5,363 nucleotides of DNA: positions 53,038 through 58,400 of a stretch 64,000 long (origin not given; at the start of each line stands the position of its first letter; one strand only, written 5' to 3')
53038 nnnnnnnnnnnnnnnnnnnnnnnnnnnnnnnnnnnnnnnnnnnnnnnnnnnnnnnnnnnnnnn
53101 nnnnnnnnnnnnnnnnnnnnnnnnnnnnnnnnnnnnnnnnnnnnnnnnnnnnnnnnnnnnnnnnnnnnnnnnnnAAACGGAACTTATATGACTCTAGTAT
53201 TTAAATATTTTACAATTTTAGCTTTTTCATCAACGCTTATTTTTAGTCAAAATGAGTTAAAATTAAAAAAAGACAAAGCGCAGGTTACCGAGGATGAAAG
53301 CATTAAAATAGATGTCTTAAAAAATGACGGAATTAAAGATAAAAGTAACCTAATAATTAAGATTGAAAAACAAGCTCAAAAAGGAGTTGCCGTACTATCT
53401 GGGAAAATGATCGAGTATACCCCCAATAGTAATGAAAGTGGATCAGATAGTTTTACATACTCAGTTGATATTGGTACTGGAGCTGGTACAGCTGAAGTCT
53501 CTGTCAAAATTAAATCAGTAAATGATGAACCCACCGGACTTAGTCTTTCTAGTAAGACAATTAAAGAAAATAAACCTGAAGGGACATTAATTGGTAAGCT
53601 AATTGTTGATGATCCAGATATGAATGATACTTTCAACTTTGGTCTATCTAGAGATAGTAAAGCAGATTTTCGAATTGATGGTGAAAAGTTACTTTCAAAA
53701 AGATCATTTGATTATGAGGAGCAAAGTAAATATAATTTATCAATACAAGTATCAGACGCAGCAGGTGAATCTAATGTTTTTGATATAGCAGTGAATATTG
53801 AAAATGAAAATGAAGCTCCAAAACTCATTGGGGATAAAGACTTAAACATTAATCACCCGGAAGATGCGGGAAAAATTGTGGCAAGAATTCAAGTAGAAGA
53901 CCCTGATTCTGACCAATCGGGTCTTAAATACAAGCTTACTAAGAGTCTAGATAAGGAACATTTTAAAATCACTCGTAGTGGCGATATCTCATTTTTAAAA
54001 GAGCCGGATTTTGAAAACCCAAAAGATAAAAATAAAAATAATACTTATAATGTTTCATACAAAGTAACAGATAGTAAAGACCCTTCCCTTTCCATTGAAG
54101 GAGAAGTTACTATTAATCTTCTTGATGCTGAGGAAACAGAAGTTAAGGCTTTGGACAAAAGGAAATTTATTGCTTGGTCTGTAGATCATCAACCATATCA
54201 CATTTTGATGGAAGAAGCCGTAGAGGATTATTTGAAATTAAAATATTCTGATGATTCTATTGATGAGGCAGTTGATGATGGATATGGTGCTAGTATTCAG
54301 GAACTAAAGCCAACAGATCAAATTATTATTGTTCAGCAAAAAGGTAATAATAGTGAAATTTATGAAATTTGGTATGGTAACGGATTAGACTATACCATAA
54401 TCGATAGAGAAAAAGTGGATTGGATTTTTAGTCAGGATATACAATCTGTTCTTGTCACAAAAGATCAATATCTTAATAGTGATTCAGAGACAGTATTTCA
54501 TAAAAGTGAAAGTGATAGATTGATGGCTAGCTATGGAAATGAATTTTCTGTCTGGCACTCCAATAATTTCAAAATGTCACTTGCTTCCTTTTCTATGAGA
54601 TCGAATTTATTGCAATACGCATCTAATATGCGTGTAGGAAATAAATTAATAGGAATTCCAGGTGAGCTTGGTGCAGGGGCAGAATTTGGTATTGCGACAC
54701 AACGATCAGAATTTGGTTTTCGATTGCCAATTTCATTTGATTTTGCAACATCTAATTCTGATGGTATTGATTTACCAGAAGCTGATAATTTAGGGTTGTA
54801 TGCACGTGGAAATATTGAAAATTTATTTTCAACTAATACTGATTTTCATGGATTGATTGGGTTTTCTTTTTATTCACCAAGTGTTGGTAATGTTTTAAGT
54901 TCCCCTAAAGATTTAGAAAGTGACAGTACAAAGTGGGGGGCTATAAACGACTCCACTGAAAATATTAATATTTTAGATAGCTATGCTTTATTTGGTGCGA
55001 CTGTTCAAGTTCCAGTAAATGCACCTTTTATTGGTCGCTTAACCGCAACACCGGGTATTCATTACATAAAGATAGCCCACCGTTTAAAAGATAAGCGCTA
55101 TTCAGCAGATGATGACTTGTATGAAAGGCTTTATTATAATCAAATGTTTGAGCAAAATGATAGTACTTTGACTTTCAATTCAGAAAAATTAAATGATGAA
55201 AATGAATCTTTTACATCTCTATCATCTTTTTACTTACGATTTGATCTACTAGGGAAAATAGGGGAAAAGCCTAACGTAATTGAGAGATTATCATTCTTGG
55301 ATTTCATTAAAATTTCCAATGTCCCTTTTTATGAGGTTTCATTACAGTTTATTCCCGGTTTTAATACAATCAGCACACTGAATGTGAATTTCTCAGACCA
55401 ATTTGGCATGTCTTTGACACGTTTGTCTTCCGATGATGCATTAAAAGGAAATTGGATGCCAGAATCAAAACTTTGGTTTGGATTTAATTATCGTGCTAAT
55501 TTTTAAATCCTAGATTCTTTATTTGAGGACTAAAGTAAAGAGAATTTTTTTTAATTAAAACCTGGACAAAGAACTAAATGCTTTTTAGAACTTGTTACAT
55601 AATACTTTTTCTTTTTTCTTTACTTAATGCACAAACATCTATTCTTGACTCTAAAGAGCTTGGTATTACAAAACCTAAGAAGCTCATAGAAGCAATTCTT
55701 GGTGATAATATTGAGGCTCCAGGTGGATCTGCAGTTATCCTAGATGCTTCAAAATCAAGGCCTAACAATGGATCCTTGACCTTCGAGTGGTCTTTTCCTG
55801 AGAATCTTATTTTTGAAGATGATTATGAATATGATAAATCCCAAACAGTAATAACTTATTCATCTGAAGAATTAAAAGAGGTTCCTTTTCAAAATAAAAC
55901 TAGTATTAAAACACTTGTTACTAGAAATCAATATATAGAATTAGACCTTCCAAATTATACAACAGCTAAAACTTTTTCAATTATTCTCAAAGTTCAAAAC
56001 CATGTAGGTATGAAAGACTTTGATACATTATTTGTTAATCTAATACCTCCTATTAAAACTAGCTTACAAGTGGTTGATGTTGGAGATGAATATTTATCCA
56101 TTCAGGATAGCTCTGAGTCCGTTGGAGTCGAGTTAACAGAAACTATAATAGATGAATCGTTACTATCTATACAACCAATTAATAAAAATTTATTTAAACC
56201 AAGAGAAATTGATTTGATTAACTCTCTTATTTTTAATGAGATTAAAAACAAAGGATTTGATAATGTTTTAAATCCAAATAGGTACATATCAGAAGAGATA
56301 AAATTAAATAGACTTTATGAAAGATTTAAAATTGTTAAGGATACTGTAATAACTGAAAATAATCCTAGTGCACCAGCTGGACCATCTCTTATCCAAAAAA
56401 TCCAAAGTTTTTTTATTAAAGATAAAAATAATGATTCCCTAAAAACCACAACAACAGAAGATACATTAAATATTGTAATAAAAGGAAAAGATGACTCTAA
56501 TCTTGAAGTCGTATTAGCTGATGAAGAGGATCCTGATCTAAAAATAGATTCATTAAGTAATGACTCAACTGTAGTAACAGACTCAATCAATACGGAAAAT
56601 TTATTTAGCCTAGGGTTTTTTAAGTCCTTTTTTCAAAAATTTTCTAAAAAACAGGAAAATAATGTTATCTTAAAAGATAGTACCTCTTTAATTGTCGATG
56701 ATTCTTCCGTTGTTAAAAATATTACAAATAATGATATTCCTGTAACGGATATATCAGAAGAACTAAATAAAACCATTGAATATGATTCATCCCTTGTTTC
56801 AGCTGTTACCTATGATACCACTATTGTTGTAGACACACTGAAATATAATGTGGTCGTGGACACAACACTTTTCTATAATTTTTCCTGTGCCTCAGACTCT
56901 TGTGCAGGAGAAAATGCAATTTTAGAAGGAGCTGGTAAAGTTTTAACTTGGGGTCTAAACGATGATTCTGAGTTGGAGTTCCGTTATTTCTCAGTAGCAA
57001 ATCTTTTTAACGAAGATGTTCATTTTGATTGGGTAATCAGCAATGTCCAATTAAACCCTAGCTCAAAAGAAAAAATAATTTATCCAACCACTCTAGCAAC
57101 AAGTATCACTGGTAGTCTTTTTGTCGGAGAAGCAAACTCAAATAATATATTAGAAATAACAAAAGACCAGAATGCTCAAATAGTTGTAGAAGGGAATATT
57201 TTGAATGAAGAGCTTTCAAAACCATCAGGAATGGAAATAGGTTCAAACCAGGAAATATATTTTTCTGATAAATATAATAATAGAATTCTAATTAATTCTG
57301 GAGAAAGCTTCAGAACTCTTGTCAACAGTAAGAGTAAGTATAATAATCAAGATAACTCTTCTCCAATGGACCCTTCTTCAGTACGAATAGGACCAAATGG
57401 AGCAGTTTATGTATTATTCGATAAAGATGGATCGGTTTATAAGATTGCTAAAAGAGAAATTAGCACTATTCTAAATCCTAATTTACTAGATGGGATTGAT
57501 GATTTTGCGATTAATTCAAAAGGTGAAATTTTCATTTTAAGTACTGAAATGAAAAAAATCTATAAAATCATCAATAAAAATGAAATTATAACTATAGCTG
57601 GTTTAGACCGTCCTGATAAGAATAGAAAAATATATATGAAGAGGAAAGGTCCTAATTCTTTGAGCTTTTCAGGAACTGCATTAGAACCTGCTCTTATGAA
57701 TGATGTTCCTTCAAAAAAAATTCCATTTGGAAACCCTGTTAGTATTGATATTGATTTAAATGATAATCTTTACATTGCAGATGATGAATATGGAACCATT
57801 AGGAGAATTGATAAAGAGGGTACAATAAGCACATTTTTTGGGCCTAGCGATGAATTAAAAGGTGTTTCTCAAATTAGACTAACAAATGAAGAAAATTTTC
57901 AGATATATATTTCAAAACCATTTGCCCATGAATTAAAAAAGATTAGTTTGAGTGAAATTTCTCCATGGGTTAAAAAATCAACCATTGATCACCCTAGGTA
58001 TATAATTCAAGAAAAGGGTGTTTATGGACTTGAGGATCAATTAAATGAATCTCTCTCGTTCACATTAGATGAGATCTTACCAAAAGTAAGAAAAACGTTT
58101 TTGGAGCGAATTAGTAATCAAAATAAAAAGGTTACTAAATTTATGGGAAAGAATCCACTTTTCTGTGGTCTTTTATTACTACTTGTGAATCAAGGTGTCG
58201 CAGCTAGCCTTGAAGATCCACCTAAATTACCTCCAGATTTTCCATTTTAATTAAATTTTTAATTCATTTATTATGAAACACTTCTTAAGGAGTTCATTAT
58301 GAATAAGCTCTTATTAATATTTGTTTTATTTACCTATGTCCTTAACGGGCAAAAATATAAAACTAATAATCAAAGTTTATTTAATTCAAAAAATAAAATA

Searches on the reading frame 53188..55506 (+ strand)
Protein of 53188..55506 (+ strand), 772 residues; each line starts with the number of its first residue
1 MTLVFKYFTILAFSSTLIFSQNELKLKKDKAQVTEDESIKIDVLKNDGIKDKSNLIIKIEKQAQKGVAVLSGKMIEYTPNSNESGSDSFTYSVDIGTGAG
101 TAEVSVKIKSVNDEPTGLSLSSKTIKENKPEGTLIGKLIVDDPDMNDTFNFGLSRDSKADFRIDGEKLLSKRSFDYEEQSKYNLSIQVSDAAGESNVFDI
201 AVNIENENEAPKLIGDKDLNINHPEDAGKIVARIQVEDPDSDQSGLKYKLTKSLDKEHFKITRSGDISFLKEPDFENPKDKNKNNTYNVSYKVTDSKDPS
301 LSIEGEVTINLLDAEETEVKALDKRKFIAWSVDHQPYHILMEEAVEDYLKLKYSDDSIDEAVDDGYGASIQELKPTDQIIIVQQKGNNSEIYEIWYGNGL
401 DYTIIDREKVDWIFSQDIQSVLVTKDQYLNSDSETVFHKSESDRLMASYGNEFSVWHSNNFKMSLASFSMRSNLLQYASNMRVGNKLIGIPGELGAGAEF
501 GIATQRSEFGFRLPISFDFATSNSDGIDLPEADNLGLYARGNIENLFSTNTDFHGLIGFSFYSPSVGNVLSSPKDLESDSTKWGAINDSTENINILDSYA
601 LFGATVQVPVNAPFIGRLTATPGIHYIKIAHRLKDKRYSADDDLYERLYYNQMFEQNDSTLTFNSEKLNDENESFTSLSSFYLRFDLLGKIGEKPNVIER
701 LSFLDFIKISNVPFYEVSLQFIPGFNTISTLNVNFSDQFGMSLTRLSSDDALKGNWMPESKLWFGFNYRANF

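Call 3: search_protein_families(library=pfam, proteins=[window:53188-55506:+], max_evalue=1)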
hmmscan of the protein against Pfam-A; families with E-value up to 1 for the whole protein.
window:53188-55506:+ (772 aa): 5 families
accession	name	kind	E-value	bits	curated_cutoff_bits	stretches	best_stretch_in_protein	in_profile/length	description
PF00028.23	Cadherin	-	3.5e-20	72.6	28.8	2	124-201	4-89/93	Cadherin domain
PF17963.7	Big_9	-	1.1e-17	65.1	23.6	2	28-106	8-88/89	Bacterial Ig domain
PF17803.7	Cadherin_4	-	3.8e-07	30.9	25.1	1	28-71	18-64/71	Bacterial cadherin-like domain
PF17892.7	Cadherin_5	-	1.3e-06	28.6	26.5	1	30-108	13-97/98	Cadherin-like domain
PF00630.25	Filamin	-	0.7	11.2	26.9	0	227-300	50-77/93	Filamin/ABP280 repeat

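Call 4: search_protein_families(library=ncbifam, proteins=[window:53188-55506:+], max_evalue=1)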
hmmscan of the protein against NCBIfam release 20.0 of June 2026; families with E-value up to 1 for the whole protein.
window:53188-55506:+ (772 aa): 2 families
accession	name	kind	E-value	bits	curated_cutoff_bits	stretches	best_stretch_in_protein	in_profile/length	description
NF012211.1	tand_rpt_95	domain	5.4e-14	51.9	90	1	32-116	1-92/98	tandem-95 repeat protein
NF038112.1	myxo_dep_M36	subfamily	0.00021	18.5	1500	1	79-318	1346-1570/1604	myxosortase-dependent M36 family metallopeptidase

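Call 76: search_protein_families(library=padloc, proteins=[window:53188-55506:+], max_evalue=0.1)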
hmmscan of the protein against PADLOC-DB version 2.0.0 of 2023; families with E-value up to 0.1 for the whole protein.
window:53188-55506:+ (772 aa): 0 families

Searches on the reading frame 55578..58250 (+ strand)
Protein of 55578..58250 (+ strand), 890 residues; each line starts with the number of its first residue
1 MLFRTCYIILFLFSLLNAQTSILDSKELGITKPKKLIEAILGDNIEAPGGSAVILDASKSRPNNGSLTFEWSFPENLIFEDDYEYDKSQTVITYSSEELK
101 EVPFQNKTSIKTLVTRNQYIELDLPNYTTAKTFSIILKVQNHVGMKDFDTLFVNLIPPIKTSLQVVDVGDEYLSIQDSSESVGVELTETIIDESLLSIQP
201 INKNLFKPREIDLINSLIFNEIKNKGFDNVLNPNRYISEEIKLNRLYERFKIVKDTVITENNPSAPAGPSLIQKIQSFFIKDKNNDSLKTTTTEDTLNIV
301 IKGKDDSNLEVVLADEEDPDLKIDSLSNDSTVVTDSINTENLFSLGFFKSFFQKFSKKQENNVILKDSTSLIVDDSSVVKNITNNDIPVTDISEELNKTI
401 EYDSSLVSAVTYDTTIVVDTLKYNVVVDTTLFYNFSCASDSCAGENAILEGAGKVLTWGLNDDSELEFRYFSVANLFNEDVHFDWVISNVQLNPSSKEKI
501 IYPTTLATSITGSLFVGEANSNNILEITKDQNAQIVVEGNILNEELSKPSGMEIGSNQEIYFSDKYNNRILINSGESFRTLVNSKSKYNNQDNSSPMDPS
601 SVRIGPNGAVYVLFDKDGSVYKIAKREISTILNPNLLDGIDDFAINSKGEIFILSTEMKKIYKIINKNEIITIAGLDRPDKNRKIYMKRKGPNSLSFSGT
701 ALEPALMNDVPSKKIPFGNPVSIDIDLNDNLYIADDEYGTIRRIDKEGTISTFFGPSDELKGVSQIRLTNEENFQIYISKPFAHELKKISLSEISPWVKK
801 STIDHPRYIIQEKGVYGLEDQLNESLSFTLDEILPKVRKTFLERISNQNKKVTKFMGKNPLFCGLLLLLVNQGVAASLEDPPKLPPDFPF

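Call 3: search_protein_families(library=pfam, proteins=[window:55578-58250:+], max_evalue=1)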
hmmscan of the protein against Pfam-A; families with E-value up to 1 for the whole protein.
window:55578-58250:+ (890 aa): 3 families
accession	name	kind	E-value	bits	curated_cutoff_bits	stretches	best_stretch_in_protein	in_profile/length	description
PF25021.1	TEN_NHL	-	1.9e-07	30.8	27.1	2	495-571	25-97/357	Teneurin NHL domain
PF01436.27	NHL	-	0.00019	21.8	20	0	546-571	1-26/28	NHL repeat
PF24684.1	Vgb_lyase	-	0.0036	16.6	50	0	503-569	141-203/290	Virginiamycin B lyase family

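Call 4: search_protein_families(library=ncbifam, proteins=[window:55578-58250:+], max_evalue=1)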
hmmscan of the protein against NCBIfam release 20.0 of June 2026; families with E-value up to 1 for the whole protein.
window:55578-58250:+ (890 aa): 2 families
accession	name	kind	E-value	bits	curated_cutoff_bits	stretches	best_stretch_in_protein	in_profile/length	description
NF035926.1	scyF_NHL_VPEP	equivalog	3.5e-07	29.7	350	2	717-757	246-286/376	scytonemin biosynthesis PEP-CTERM protein ScyF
NF033206.1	ScyE_fam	subfamily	7.1e-06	25.8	80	2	544-754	5-175/333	ScyD/ScyE family protein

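Call 76: search_protein_families(library=padloc, proteins=[window:55578-58250:+], max_evalue=0.1)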
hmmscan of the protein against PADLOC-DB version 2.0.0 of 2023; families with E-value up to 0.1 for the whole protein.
window:55578-58250:+ (890 aa): 0 families
